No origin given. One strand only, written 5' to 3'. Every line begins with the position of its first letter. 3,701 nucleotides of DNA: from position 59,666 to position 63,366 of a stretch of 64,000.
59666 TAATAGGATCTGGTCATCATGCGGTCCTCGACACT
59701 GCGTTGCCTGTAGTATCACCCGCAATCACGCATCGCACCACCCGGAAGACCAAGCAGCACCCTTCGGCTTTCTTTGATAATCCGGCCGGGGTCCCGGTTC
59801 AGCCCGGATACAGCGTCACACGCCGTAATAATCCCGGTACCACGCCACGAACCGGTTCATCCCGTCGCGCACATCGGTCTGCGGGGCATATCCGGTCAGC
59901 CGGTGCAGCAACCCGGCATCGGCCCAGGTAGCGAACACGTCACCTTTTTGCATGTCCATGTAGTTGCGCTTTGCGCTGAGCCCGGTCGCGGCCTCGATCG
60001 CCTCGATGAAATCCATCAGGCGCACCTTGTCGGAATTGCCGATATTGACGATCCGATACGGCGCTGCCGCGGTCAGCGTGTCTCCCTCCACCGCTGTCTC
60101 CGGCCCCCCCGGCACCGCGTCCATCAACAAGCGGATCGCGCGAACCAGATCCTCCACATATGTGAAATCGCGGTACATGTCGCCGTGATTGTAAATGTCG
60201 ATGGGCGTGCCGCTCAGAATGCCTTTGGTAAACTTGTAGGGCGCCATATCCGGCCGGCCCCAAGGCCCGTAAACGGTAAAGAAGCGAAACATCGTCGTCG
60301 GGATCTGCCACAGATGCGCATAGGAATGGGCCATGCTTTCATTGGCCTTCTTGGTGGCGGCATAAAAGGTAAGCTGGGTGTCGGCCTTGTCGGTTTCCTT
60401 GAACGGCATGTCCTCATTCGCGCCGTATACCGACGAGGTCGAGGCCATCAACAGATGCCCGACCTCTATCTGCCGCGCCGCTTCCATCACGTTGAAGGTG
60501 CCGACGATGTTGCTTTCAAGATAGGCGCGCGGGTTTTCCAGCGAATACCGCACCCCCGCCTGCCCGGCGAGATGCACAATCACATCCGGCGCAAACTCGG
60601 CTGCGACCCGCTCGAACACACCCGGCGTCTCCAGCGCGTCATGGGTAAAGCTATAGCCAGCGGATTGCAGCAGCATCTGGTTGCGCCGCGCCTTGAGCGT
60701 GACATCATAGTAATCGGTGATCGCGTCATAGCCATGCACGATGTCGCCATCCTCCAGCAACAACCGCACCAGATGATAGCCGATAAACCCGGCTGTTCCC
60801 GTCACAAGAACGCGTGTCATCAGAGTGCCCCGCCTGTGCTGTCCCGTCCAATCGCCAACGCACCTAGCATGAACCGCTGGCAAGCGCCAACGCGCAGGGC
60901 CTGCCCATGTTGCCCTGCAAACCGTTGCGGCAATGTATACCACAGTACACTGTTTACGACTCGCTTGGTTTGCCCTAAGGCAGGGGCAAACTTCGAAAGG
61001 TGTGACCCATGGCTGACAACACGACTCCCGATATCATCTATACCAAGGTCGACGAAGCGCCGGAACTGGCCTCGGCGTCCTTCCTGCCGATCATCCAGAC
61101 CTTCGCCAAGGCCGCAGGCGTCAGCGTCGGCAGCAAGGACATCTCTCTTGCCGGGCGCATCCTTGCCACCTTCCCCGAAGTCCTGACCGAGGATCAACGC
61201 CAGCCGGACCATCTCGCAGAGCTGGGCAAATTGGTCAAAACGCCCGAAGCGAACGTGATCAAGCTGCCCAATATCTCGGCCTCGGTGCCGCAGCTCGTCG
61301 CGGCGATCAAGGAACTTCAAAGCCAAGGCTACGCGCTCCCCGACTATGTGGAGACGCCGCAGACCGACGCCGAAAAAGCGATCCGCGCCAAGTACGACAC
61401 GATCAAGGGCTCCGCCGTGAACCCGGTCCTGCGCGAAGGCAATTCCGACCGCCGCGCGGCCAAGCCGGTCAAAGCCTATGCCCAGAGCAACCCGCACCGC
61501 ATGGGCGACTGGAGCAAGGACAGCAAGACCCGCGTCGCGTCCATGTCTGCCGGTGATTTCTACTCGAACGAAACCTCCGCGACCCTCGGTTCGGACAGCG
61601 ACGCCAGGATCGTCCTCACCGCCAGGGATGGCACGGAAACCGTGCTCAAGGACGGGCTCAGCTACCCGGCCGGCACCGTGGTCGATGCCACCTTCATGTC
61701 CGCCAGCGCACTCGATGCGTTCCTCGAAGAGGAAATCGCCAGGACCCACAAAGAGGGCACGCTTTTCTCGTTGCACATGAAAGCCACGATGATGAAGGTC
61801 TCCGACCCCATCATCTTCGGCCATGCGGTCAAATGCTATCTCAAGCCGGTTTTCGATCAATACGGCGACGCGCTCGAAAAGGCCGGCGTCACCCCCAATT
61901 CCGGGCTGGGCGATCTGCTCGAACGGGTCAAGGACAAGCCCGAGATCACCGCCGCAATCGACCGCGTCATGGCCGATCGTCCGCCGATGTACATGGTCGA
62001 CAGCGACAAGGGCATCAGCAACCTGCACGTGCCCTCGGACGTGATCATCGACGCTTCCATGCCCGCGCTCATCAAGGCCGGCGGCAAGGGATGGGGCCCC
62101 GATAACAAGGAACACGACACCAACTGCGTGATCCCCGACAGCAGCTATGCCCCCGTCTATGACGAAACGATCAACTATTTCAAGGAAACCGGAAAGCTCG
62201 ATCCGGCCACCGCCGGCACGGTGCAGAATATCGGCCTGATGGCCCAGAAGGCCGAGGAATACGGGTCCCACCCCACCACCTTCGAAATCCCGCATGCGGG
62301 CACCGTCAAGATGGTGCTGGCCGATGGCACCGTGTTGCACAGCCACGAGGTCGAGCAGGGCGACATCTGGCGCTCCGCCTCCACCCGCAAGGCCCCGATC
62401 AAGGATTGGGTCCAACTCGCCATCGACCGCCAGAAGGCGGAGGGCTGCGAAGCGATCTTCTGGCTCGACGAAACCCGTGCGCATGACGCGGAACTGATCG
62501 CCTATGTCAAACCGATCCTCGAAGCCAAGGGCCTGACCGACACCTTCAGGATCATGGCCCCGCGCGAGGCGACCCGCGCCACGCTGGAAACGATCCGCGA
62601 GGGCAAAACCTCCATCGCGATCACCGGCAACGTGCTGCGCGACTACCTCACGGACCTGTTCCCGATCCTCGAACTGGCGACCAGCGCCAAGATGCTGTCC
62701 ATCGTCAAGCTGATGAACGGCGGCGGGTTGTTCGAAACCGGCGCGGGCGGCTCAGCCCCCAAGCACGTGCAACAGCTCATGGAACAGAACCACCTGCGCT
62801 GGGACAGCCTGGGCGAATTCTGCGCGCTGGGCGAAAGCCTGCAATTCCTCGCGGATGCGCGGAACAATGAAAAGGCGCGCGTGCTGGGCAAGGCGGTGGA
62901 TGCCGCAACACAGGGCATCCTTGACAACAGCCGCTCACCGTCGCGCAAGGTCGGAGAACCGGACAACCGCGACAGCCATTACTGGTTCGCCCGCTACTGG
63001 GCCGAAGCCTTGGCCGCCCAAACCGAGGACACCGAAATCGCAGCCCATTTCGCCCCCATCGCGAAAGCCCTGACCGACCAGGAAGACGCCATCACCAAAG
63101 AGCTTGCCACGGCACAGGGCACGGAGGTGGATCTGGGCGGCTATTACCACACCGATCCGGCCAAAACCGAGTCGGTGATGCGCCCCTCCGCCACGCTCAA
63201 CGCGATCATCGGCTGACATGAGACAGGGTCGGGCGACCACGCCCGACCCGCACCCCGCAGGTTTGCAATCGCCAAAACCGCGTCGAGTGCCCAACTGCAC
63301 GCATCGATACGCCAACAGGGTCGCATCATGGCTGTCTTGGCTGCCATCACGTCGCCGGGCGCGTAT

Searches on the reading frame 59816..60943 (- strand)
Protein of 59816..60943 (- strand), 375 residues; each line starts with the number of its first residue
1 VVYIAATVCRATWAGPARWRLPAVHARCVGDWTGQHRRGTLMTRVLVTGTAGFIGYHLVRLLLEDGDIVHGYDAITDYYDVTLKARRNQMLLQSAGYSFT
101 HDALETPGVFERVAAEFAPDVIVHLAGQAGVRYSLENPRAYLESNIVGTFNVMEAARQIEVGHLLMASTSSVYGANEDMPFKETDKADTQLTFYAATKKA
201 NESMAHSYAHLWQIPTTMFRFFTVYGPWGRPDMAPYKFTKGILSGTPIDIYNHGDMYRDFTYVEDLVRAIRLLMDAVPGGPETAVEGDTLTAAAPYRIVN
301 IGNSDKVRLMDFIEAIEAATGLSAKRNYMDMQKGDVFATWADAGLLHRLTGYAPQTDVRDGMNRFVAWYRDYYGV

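Call 60: search_protein_families(library=pfam, max_evalue=0.00001, proteins=[window:59816-60943:-])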
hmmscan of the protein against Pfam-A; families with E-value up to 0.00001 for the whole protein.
window:59816-60943:- (375 aa): 6 families
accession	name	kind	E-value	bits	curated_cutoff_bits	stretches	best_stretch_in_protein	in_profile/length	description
PF01370.27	Epimerase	-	2.4e-48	165.1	20.9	1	45-280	1-231/240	NAD dependent epimerase/dehydratase family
PF16363.11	GDP_Man_Dehyd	-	5.3e-46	158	27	1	46-363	1-330/332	GDP-mannose 4,6 dehydratase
PF01073.25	3Beta_HSD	-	9.9e-14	51.5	22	1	46-272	1-227/280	3-beta hydroxysteroid dehydrogenase/isomerase family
PF04321.23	RmlD_sub_bind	-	5.1e-11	42.6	27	1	44-270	2-193/287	RmlD substrate binding domain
PF02719.21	Polysacc_synt_2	-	1.8e-10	40.9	20.2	1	45-277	1-217/293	Polysaccharide biosynthesis protein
PF07993.18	NAD_binding_4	-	5.6e-10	39.2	20.1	1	120-264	90-252/258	Male sterility protein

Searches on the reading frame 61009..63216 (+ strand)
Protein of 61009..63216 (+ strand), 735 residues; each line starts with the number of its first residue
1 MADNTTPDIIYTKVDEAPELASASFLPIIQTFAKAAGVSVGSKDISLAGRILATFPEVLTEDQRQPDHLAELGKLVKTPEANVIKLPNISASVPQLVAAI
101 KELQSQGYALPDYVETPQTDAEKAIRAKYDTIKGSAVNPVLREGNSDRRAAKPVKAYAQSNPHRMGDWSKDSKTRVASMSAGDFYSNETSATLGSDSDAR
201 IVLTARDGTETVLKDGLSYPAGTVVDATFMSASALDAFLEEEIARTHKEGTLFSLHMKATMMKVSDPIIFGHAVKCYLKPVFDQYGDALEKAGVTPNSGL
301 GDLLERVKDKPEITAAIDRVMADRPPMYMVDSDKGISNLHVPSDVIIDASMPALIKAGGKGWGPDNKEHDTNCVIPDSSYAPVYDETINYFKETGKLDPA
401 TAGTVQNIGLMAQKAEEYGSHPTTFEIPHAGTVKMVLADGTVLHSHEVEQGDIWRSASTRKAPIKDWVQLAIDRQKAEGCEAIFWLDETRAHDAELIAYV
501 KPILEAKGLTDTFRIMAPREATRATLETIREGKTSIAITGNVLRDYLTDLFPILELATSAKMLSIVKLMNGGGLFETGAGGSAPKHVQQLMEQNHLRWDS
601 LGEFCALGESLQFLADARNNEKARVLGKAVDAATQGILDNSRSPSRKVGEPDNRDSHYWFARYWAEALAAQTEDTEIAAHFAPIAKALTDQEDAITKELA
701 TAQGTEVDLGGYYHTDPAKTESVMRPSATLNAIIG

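Call 60: search_protein_families(library=pfam, max_evalue=0.00001, proteins=[window:61009-63216:+])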
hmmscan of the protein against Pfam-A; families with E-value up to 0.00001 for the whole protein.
window:61009-63216:+ (735 aa): 1 family
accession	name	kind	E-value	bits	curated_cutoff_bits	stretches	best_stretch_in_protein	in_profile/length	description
PF03971.19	IDH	-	0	1173.1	25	1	9-734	2-733/734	Monomeric isocitrate dehydrogenase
